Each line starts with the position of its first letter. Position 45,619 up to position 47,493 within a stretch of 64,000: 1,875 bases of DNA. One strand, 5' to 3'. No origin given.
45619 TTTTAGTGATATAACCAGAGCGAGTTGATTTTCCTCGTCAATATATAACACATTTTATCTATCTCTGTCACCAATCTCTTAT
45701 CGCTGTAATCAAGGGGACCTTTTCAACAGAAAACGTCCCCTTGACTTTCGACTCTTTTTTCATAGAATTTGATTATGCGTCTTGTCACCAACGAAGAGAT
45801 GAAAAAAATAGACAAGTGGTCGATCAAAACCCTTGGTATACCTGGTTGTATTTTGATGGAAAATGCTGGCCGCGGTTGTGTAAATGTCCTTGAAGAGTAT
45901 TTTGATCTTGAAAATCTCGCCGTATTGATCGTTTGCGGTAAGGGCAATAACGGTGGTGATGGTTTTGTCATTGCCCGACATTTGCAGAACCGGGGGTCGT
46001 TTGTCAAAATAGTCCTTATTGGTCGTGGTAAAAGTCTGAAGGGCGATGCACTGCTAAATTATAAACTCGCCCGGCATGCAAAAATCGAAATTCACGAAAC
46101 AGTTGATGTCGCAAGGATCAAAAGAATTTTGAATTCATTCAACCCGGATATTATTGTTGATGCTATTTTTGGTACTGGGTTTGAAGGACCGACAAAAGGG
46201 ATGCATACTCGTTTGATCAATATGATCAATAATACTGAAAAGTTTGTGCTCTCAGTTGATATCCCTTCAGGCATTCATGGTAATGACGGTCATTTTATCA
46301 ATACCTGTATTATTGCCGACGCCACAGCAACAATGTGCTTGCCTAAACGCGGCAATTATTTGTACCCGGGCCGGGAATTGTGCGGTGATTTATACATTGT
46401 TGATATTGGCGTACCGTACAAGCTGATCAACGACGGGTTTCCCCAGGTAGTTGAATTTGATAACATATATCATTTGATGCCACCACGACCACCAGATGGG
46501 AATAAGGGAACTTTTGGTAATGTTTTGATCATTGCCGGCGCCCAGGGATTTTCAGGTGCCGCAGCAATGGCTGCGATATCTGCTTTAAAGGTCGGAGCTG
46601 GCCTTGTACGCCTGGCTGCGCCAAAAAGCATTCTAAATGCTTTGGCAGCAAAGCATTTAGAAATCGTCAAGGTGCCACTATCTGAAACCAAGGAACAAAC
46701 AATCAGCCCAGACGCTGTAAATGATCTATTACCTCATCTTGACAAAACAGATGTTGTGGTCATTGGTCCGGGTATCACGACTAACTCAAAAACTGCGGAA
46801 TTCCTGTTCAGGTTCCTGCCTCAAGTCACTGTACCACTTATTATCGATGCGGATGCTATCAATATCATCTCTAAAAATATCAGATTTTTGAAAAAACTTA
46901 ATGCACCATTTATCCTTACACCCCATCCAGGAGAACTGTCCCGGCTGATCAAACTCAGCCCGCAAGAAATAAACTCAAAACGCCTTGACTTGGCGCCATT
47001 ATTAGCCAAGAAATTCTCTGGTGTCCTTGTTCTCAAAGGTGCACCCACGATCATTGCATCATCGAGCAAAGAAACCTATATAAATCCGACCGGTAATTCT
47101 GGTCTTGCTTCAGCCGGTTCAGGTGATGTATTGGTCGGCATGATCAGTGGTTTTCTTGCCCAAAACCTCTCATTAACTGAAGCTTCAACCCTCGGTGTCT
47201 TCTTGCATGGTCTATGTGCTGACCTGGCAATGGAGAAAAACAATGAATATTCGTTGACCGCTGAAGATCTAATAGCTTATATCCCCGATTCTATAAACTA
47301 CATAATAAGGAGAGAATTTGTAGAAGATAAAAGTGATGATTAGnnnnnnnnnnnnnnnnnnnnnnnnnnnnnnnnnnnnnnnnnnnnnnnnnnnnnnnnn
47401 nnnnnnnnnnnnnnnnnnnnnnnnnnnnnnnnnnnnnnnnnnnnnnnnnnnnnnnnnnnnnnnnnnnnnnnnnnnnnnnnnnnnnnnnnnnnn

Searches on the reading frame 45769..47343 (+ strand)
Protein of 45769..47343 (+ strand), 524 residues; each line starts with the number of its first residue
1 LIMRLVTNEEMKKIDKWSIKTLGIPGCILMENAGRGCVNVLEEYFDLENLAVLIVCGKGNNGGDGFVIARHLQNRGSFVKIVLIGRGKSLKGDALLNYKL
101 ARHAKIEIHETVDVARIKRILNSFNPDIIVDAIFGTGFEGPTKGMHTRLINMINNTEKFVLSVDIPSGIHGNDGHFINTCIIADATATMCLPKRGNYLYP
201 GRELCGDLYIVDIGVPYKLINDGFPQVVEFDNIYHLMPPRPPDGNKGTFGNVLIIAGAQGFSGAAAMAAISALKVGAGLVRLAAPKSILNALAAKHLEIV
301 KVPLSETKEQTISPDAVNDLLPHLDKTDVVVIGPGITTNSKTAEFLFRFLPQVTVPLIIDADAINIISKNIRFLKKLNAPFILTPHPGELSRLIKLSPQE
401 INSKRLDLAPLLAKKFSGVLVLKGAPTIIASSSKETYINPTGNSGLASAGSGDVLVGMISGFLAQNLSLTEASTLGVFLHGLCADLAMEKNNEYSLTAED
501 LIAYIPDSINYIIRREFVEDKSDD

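Call 13: search_protein_families(library=pfam, proteins=[window:45769-47343:+])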
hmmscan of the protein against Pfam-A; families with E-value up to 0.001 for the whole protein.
window:45769-47343:+ (524 aa): 2 families
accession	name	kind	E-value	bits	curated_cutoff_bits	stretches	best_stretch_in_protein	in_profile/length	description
PF01256.23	Carb_kinase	-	5.1e-61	206.6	27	1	252-506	1-241/242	NAD(P)H-hydrate dehydratase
PF03853.21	YjeF_N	-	1e-48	165.9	24.9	1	28-195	3-169/169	YjeF-related protein N-terminus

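Call 22: find_homologous_proteins(query=window:45775-47340:+, max_evalue=1e-60)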
Query window:45775-47340:+ (522 aa): 7907 proteins with E <= 1e-60 among 8000 candidates; the best 120 are listed.
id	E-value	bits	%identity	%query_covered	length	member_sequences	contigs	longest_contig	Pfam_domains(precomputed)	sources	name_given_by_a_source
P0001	0.0e+0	1087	92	100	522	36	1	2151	PF01256.23,PF03853.22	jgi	-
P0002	0.0e+0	1075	91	100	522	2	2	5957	PF01256.23,PF03853.22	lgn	-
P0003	7.1e-283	957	78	100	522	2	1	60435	PF01256.23,PF03853.22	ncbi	ncbi:MAG: NAD(P)H-hydrate dehydratase [bacterium]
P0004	3.2e-273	925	77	100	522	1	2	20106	PF01256.23,PF03853.22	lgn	-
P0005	1.2e-271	920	77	100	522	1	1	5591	PF01256.23,PF03853.22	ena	-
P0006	1.6e-269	913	77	100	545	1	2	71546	PF01256.23,PF03853.22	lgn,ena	-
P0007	2.0e-268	909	75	100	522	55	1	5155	PF01256.23,PF03853.22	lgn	-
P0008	8.6e-265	897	75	100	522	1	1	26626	PF01256.23,PF03853.22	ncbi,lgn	-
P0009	2.9e-260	882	74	100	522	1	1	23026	PF01256.23,PF03853.22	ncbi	-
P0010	7.2e-260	881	73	100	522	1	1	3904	PF01256.23,PF03853.22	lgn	-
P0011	1.3e-259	880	74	100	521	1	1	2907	PF01256.23,PF03853.22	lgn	-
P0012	1.3e-258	877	74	100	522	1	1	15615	PF01256.23,PF03853.22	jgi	jgi:hydroxyethylthiazole kinase-like uncharacterized protein yjeF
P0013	3.2e-257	872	72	100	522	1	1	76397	PF01256.23,PF03853.22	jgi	jgi:hydroxyethylthiazole kinase-like uncharacterized protein yjeF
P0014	2.1e-256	870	72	100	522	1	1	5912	PF01256.23,PF03853.22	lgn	-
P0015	2.8e-255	866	71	100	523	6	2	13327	PF01256.23,PF03853.22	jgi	-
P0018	3.6e-254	862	73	100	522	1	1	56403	PF01256.23,PF03853.22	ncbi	-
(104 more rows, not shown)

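Call 23: find_encoding_contigs(protein=P0002, flank=8000, max_places=3)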
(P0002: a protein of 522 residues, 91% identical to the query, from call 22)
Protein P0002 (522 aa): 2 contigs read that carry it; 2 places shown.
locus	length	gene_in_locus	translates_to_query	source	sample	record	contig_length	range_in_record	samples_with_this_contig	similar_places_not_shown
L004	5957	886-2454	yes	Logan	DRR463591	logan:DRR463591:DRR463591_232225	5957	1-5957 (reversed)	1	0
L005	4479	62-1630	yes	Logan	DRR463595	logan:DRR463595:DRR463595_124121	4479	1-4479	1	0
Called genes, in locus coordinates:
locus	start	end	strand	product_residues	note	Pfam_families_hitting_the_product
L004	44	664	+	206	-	-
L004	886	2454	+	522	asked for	PF03853:YjeF_N, PF01256:Carb_kinase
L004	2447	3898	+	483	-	-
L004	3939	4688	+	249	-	PF00902:TatC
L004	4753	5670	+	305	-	-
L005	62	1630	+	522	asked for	PF03853:YjeF_N, PF01256:Carb_kinase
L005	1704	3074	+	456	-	-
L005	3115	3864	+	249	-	PF00902:TatC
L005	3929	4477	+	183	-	?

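Call 24: find_encoding_contigs(protein=P0004, flank=8000, max_places=3)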
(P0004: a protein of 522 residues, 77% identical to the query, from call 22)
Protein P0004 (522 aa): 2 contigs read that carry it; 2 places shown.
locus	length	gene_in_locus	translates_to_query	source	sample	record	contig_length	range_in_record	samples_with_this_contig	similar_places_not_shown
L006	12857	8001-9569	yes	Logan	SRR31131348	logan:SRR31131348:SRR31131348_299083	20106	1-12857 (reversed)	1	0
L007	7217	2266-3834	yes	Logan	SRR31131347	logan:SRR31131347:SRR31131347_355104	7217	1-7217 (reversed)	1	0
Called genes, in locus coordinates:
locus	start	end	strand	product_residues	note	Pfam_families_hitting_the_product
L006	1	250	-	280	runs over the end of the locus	PF00528:BPD_transp_1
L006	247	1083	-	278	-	PF00528:BPD_transp_1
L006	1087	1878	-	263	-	PF12849:PBP_like_2, PF12727:PBP_like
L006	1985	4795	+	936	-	PF00005:ABC_tran (faint), PF02463:SMC_N (faint), PF13191:AAA_16 (faint), PF13304:AAA_21 (faint), PF13555:AAA_29 (faint), PF20703:nSTAND1 (faint), PF17760:UvrA_inter, PF17755:UvrA_DNA-bind, +1 more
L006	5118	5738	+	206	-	-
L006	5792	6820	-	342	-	PF18854:baeRF_family10, PF18844:baeRF_family2, PF18859:acVLRF1, PF03465:eRF1_3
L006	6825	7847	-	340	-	PF00742:Homoserine_dh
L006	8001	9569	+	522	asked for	PF03853:YjeF_N, PF01256:Carb_kinase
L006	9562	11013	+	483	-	-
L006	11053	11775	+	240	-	PF00902:TatC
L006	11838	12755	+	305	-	-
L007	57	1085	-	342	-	PF18854:baeRF_family10, PF18844:baeRF_family2, PF18859:acVLRF1, PF03465:eRF1_3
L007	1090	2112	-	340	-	PF00742:Homoserine_dh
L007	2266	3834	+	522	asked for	PF03853:YjeF_N, PF01256:Carb_kinase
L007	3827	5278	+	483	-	-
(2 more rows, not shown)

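Call 25: find_encoding_contigs(protein=P0006, flank=8000, max_places=3)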
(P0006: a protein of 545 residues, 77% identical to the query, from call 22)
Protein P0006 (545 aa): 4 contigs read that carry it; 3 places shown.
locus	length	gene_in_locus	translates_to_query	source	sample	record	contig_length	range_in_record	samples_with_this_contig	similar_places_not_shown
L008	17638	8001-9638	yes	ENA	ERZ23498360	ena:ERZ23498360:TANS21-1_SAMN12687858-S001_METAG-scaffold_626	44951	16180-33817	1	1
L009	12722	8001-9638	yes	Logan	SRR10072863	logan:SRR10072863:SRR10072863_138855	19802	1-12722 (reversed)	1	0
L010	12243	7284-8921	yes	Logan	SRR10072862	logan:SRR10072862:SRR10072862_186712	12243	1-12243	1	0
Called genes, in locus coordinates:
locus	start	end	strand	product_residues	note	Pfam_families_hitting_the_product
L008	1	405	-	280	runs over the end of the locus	PF00528:BPD_transp_1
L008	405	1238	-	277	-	PF00528:BPD_transp_1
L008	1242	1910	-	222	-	PF12727:PBP_like (weak), PF12849:PBP_like_2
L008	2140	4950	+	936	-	PF00005:ABC_tran (faint), PF02463:SMC_N (faint), PF13191:AAA_16 (faint), PF13304:AAA_21 (faint), PF13481:AAA_25 (faint), PF13555:AAA_29 (faint), PF17760:UvrA_inter, PF17755:UvrA_DNA-bind, +2 more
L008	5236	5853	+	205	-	-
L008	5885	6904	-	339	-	PF18854:baeRF_family10, PF18844:baeRF_family2, PF18859:acVLRF1, PF03465:eRF1_3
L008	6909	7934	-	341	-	PF00742:Homoserine_dh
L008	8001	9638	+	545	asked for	PF03853:YjeF_N, PF01256:Carb_kinase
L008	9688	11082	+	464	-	-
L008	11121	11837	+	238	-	PF00902:TatC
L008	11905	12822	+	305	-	-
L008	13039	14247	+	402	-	-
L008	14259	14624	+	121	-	-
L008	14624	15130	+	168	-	PF01844:HNH, PF13395:HNH_4 (weak), PF14279:HNH_5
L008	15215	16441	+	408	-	-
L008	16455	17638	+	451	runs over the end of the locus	-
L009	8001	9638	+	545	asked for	PF03853:YjeF_N, PF01256:Carb_kinase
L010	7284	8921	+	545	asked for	PF03853:YjeF_N, PF01256:Carb_kinase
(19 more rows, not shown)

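Call 39: find_encoding_contigs(protein=P0001, flank=3000, max_places=3)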
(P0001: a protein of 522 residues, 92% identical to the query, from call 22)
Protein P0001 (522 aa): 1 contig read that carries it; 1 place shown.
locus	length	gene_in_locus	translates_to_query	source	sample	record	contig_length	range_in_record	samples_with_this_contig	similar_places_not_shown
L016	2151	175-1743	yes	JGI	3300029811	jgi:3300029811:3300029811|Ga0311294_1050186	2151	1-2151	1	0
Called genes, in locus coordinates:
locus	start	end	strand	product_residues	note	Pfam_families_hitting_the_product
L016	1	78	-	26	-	?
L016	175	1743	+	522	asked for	PF03853:YjeF_N, PF01256:Carb_kinase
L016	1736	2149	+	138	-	?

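Call 40: find_encoding_contigs(protein=P0003, flank=10000, max_places=2)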
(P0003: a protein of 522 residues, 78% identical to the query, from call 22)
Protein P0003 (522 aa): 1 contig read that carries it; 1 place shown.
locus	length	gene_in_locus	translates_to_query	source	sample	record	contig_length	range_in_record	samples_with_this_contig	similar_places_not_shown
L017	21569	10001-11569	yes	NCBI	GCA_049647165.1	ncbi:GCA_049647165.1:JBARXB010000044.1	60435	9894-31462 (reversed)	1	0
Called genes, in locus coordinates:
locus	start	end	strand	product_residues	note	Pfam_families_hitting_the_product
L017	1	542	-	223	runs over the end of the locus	PF01895:PhoU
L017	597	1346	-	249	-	PF02463:SMC_N (faint), PF00005:ABC_tran, PF13304:AAA_21 (faint)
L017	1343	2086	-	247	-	PF00005:ABC_tran, PF13304:AAA_21 (faint)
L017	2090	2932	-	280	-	PF00528:BPD_transp_1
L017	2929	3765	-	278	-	PF00528:BPD_transp_1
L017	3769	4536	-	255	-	PF12849:PBP_like_2, PF13531:SBP_bac_11 (faint), PF12727:PBP_like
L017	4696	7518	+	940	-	PF00005:ABC_tran (faint), PF02463:SMC_N (faint), PF13191:AAA_16 (faint), PF13304:AAA_21 (faint), PF13481:AAA_25 (faint), PF13555:AAA_29 (faint), PF17760:UvrA_inter, PF17755:UvrA_DNA-bind, +3 more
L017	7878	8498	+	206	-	-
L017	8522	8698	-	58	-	PF03465:eRF1_3 (weak)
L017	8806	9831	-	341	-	PF00742:Homoserine_dh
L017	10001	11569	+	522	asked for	PF03853:YjeF_N, PF01256:Carb_kinase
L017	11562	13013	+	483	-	-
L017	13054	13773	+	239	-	PF00902:TatC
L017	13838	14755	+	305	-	-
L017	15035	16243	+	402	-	-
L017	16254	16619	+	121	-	-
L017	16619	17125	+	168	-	PF01844:HNH, PF13395:HNH_4 (weak), PF14279:HNH_5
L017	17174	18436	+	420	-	-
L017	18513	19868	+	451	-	-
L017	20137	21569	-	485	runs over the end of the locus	PF02142:MGS, PF01808:AICARFT_IMPCHas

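Call 41: find_encoding_contigs(protein=P0005, flank=6000, max_places=2)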
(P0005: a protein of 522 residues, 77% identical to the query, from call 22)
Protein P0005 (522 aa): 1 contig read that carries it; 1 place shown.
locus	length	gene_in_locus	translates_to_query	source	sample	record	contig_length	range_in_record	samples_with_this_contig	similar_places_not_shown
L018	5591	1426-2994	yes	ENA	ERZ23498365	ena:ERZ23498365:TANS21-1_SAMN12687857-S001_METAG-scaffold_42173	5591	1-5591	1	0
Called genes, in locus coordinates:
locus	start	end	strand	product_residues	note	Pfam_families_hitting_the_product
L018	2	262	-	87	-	?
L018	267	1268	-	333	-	PF00742:Homoserine_dh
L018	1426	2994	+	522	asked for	PF03853:YjeF_N, PF01256:Carb_kinase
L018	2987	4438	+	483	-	-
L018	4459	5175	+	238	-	PF00902:TatC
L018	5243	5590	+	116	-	?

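Call 42: find_encoding_contigs(protein=P0007, flank=6000, max_places=2)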
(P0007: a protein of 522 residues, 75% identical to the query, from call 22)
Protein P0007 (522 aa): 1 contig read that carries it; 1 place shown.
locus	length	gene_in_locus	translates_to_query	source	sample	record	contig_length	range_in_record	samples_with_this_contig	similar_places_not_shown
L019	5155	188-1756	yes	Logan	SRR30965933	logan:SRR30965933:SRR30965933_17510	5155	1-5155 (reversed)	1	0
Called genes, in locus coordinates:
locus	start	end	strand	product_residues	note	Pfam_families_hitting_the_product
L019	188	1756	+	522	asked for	PF03853:YjeF_N, PF01256:Carb_kinase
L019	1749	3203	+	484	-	PF17005:WD40_like (faint)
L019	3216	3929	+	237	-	PF00902:TatC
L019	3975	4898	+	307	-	-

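Call 53: find_encoding_contigs(protein=P0008, flank=4000, max_places=2)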
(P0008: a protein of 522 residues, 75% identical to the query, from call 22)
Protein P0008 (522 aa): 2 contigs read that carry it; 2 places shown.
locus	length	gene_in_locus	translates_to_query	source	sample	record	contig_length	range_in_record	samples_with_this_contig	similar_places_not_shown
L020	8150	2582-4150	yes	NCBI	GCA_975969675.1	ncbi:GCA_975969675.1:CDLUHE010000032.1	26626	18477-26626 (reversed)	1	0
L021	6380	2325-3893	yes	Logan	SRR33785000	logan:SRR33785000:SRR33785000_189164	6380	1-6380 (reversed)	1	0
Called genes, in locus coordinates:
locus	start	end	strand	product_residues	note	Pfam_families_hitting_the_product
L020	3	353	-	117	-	?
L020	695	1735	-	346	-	PF18854:baeRF_family10, PF03464:eRF1_2 (weak), PF18859:acVLRF1, PF18844:baeRF_family2, PF03465:eRF1_3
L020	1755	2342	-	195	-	-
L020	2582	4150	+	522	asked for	PF03853:YjeF_N, PF01256:Carb_kinase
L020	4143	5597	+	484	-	-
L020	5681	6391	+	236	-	PF00902:TatC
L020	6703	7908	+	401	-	-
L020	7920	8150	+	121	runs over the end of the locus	-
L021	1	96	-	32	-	?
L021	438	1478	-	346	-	PF18854:baeRF_family10, PF03464:eRF1_2 (weak), PF18859:acVLRF1, PF18844:baeRF_family2, PF03465:eRF1_3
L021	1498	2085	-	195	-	-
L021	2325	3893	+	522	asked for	PF03853:YjeF_N, PF01256:Carb_kinase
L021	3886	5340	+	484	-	-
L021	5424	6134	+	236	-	PF00902:TatC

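Call 54: find_encoding_contigs(protein=P0009, flank=4000, max_places=2)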
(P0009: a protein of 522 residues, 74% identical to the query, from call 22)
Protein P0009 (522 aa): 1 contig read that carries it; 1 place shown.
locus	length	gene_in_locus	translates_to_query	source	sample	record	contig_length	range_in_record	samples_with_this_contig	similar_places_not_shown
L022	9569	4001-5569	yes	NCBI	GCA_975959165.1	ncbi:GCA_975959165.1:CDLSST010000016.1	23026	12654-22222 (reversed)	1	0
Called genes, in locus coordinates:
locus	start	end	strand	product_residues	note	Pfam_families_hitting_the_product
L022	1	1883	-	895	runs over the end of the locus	?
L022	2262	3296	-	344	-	PF18854:baeRF_family10, PF03464:eRF1_2, PF18844:baeRF_family2, PF18859:acVLRF1, PF03465:eRF1_3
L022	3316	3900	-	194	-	-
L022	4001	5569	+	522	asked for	PF03853:YjeF_N, PF01256:Carb_kinase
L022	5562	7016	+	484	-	-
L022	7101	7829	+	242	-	PF00902:TatC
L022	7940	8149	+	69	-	-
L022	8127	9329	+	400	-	-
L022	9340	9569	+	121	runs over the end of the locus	-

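Call 55: find_encoding_contigs(protein=P0018, flank=4000, max_places=2)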
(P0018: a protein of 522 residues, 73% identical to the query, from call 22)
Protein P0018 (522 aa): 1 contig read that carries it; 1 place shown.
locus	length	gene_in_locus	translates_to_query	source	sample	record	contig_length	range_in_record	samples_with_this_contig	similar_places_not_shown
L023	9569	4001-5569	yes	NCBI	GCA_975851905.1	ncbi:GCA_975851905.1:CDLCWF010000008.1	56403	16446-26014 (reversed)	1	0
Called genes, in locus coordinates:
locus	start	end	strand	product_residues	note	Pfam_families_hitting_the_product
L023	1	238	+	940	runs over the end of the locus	PF00005:ABC_tran (faint), PF02463:SMC_N (faint), PF13191:AAA_16 (faint), PF13304:AAA_21 (faint), PF13555:AAA_29 (faint), PF20703:nSTAND1 (faint), PF17760:UvrA_inter, PF17755:UvrA_DNA-bind, +1 more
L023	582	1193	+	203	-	-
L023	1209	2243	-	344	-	PF18854:baeRF_family10, PF03464:eRF1_2, PF18844:baeRF_family2, PF18859:acVLRF1, PF03465:eRF1_3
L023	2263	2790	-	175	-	-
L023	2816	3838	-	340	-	PF00742:Homoserine_dh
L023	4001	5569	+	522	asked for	PF03853:YjeF_N, PF01256:Carb_kinase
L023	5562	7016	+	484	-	PF17005:WD40_like (faint)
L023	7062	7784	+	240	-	PF00902:TatC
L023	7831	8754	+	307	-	-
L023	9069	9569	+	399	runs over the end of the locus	-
